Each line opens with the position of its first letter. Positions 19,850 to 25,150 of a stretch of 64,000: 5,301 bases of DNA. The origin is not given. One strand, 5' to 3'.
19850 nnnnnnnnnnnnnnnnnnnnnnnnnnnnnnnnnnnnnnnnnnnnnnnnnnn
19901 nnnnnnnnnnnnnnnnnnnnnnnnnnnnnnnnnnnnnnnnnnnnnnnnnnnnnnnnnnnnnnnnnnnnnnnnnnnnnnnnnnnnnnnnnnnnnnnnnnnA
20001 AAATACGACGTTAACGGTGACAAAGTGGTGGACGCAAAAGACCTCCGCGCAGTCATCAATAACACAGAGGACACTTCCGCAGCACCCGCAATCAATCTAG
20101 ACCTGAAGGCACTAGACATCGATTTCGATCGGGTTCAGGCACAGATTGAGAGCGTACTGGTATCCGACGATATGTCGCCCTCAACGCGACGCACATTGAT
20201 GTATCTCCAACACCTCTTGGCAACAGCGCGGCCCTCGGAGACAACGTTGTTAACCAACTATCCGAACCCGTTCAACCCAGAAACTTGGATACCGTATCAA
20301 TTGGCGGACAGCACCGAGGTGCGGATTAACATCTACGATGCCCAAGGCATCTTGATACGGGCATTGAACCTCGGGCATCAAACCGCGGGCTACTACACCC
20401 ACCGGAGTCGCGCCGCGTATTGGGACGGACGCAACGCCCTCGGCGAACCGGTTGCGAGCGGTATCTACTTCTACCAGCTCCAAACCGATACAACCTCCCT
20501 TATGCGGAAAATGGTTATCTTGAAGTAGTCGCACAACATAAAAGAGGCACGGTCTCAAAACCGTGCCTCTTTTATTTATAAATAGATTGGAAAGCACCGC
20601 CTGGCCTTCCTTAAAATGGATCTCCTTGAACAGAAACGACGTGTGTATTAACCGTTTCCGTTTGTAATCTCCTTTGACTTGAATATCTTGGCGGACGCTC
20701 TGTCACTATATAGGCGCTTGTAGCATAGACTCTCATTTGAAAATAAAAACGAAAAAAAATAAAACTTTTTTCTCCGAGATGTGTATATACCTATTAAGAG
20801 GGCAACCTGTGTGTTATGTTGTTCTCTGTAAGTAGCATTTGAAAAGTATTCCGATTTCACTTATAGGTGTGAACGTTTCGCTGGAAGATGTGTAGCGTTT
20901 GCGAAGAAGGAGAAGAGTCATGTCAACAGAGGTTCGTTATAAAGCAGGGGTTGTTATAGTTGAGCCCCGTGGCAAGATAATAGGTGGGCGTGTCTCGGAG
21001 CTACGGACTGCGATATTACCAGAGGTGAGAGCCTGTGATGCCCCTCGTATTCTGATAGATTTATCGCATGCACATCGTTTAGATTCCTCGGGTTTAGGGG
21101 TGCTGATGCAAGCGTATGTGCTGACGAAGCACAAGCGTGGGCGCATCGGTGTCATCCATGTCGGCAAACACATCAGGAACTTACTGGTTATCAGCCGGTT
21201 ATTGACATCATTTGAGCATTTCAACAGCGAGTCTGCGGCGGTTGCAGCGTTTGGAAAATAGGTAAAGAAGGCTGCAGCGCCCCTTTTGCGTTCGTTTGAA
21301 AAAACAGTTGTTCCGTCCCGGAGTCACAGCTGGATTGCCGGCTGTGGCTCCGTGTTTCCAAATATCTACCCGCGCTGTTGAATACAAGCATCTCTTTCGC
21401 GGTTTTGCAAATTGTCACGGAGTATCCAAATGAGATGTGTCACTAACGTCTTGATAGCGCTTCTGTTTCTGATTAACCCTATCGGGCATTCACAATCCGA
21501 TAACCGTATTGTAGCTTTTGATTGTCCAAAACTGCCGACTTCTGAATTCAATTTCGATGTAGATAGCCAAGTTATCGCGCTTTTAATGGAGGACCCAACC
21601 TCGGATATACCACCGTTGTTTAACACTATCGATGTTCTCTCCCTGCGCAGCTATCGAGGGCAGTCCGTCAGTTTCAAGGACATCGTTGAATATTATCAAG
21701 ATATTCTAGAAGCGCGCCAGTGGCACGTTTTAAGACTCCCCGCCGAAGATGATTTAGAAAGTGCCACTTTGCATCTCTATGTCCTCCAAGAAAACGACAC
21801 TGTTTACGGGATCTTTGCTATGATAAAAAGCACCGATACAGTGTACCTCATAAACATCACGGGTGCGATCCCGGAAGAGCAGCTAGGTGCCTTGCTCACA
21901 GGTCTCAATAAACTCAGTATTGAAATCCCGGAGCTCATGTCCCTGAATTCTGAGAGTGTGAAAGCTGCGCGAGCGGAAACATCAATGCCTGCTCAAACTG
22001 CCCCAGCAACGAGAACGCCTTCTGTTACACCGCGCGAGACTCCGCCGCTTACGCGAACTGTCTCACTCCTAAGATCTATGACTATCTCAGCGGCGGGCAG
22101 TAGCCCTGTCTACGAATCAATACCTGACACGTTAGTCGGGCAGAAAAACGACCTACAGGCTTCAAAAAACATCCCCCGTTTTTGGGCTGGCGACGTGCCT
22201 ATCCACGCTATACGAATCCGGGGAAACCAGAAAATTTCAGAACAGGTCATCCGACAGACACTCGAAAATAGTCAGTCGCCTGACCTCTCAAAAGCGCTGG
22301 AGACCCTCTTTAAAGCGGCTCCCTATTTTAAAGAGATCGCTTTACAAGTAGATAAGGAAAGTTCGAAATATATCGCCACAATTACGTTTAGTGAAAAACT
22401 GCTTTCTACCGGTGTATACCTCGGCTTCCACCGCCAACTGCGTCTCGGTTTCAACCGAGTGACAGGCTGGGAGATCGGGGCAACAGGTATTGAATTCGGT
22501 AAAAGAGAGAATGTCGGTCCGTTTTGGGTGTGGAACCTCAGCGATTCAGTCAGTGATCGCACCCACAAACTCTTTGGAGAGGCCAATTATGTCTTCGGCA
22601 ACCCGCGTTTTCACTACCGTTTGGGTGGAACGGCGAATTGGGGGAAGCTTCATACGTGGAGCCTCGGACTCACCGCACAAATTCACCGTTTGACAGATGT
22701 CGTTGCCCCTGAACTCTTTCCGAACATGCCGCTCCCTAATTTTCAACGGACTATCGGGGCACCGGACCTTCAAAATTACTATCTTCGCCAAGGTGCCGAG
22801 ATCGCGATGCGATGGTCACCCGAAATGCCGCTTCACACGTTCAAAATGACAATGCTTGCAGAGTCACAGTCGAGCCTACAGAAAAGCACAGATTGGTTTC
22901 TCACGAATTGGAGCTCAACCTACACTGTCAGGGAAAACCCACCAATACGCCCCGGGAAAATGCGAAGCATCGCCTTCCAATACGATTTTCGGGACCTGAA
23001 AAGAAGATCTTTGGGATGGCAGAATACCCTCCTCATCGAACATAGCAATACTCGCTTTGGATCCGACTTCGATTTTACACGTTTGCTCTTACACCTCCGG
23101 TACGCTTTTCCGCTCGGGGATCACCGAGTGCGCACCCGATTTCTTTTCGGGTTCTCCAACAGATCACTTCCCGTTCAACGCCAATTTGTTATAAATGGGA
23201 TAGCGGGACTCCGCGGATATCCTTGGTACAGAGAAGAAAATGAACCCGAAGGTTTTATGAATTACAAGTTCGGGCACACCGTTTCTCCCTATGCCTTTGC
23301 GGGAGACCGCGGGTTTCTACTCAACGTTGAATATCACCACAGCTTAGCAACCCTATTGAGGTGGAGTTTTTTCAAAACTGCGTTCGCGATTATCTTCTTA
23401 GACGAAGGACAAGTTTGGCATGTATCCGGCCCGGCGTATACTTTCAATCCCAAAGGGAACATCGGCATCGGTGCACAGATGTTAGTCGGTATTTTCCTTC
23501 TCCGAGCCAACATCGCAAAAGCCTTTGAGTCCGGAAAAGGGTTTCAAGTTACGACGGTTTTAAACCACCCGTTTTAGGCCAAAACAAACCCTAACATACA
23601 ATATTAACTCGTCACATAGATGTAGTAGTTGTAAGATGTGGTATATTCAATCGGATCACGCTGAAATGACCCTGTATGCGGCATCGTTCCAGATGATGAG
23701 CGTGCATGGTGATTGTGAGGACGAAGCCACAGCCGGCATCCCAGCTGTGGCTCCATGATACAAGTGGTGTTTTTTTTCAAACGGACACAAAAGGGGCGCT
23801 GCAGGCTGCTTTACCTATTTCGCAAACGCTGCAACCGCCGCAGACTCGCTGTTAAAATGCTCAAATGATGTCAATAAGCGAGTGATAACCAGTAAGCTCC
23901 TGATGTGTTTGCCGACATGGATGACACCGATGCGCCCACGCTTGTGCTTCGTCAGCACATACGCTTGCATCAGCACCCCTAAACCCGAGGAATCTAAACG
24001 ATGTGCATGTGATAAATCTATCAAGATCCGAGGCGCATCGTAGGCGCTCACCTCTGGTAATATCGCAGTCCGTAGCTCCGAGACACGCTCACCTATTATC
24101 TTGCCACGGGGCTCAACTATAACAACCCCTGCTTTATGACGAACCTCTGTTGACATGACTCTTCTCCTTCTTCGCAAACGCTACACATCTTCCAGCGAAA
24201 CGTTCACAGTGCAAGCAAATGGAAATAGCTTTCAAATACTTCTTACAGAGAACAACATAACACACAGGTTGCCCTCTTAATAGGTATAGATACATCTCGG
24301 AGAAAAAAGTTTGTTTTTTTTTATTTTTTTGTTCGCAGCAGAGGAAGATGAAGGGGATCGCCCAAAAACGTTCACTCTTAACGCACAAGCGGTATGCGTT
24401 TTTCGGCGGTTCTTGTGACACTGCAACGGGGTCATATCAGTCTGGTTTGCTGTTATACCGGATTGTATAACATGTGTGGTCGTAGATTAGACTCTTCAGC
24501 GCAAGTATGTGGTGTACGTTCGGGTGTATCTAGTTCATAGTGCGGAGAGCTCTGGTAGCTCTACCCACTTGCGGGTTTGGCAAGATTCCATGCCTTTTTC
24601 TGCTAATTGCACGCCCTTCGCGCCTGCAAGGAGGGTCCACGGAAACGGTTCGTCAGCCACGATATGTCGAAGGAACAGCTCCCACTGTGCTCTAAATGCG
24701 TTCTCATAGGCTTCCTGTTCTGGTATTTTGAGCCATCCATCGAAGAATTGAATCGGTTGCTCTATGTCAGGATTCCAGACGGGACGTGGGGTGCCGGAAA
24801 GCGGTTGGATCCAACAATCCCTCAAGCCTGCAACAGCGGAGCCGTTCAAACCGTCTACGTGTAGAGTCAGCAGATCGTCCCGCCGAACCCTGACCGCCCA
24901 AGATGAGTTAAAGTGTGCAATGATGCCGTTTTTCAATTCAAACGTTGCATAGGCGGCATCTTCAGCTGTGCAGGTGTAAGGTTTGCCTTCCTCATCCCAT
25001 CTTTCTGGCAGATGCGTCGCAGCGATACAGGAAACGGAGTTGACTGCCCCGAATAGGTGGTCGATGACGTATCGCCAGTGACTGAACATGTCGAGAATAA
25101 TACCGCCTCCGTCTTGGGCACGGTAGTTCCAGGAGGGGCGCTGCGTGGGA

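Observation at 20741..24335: Inverted ~0.6-kb duplication places a STAS gene on both sides of an Omp85-like gene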

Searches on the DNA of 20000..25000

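Call 64: search_rna_families(source=window, start=20000, end=25000, threshold=evalue, max_evalue=1)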
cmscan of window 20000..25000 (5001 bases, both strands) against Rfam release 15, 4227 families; matches with E-value up to 1: 1.
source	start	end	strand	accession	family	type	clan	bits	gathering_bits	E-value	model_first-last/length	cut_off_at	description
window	20525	20577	+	RF02432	SpF25_sRNA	Gene; sRNA;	-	24.4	48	0.98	1-102/102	no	Streptococcus sRNA SpF25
